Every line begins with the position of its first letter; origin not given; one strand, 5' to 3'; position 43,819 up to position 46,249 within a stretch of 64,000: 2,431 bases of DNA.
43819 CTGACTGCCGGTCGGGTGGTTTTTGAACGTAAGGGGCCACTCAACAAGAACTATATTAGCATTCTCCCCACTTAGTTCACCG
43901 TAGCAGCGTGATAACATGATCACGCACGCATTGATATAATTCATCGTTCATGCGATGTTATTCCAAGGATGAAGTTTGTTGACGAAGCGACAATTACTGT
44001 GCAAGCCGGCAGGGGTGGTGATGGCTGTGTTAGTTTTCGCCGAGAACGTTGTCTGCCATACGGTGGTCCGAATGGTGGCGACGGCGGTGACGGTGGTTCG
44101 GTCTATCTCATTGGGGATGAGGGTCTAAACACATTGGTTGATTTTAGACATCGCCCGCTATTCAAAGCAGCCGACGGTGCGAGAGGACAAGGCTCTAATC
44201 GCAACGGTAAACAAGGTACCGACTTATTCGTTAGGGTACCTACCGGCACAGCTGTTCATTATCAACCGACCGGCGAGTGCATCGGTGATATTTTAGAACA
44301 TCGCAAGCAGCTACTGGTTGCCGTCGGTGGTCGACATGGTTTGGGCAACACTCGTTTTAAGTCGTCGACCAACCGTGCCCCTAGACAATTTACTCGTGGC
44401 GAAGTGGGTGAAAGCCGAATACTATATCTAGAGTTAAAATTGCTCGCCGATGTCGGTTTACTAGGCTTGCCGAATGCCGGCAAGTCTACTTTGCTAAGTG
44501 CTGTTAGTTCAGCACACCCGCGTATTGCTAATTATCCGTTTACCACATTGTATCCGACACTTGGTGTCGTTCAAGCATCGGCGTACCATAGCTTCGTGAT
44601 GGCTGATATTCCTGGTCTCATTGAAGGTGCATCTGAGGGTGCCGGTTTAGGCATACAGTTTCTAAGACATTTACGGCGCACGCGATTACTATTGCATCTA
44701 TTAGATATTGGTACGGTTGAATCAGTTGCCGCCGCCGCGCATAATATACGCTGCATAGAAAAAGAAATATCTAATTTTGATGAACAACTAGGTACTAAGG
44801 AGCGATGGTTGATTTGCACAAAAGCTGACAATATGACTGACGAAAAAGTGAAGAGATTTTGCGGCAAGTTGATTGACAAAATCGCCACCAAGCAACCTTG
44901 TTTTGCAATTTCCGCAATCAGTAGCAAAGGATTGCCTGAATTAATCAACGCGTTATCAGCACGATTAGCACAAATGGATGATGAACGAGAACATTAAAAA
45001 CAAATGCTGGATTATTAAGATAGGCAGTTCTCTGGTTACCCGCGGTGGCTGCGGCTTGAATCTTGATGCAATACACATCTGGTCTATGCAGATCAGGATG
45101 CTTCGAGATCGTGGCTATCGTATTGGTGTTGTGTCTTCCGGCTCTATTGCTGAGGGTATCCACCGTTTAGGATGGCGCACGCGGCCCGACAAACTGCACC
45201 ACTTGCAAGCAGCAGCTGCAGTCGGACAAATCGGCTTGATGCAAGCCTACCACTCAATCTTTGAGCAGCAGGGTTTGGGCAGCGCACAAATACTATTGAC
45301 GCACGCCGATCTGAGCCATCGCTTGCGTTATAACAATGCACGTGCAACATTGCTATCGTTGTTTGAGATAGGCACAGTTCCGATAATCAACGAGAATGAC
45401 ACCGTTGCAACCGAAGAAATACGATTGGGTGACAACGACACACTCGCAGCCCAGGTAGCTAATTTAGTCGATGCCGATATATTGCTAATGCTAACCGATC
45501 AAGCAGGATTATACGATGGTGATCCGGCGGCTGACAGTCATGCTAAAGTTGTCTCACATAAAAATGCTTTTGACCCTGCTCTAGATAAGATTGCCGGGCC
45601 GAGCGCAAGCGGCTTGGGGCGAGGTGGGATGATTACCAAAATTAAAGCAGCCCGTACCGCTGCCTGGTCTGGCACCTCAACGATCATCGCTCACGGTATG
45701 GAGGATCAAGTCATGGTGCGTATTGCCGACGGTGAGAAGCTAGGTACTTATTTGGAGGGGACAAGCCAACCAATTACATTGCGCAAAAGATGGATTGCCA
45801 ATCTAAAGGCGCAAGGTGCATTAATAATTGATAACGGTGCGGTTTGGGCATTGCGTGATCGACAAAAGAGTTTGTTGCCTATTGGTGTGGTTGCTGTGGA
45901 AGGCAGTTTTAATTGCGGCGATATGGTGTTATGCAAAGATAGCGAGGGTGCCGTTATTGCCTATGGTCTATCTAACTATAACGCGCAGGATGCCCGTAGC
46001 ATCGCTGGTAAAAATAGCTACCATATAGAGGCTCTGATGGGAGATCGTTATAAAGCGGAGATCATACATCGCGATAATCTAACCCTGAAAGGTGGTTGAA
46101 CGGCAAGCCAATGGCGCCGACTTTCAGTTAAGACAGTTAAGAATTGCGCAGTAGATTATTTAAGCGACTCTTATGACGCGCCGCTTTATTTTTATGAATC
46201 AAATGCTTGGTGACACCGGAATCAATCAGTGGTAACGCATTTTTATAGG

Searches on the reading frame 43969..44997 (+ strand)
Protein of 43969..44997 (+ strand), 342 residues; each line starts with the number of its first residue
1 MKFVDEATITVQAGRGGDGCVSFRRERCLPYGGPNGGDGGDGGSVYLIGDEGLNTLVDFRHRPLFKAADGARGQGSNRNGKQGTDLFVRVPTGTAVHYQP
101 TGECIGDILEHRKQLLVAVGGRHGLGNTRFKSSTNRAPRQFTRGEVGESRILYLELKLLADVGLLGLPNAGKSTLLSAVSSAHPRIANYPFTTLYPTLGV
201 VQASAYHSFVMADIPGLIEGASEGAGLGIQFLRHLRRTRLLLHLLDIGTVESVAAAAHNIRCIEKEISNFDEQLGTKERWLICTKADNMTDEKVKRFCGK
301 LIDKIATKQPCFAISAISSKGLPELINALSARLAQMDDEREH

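Call 62: search_protein_families(library=pfam, proteins=[window:43969-44997:+], max_evalue=0.00001)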
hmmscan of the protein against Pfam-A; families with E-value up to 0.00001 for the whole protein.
window:43969-44997:+ (342 aa): 3 families
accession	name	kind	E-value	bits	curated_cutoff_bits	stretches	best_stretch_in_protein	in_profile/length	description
PF01018.28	GTP1_OBG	-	7.3e-57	191.8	27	1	4-158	1-155/155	GTP1/OBG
PF01926.29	MMR_HSR1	-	2.5e-21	76.3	21.9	1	161-285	1-113/113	50S ribosome-binding GTPase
PF02421.24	FeoB_N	-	6.1e-08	32.8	27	1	162-217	3-57/156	Ferrous iron transport protein B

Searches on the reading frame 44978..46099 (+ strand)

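Call 62: search_protein_families(library=pfam, proteins=[window:44978-46099:+], max_evalue=0.00001)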
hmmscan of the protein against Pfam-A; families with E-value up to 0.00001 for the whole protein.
window:44978-46099:+ (373 aa): 2 families
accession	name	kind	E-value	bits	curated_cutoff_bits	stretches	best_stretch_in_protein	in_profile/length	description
PF00696.33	AA_kinase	-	9.9e-40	137.1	24.9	1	9-238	1-233/234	Amino acid kinase family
PF01472.26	PUA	-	2.8e-16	59.6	24.8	1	280-351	1-71/74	PUA domain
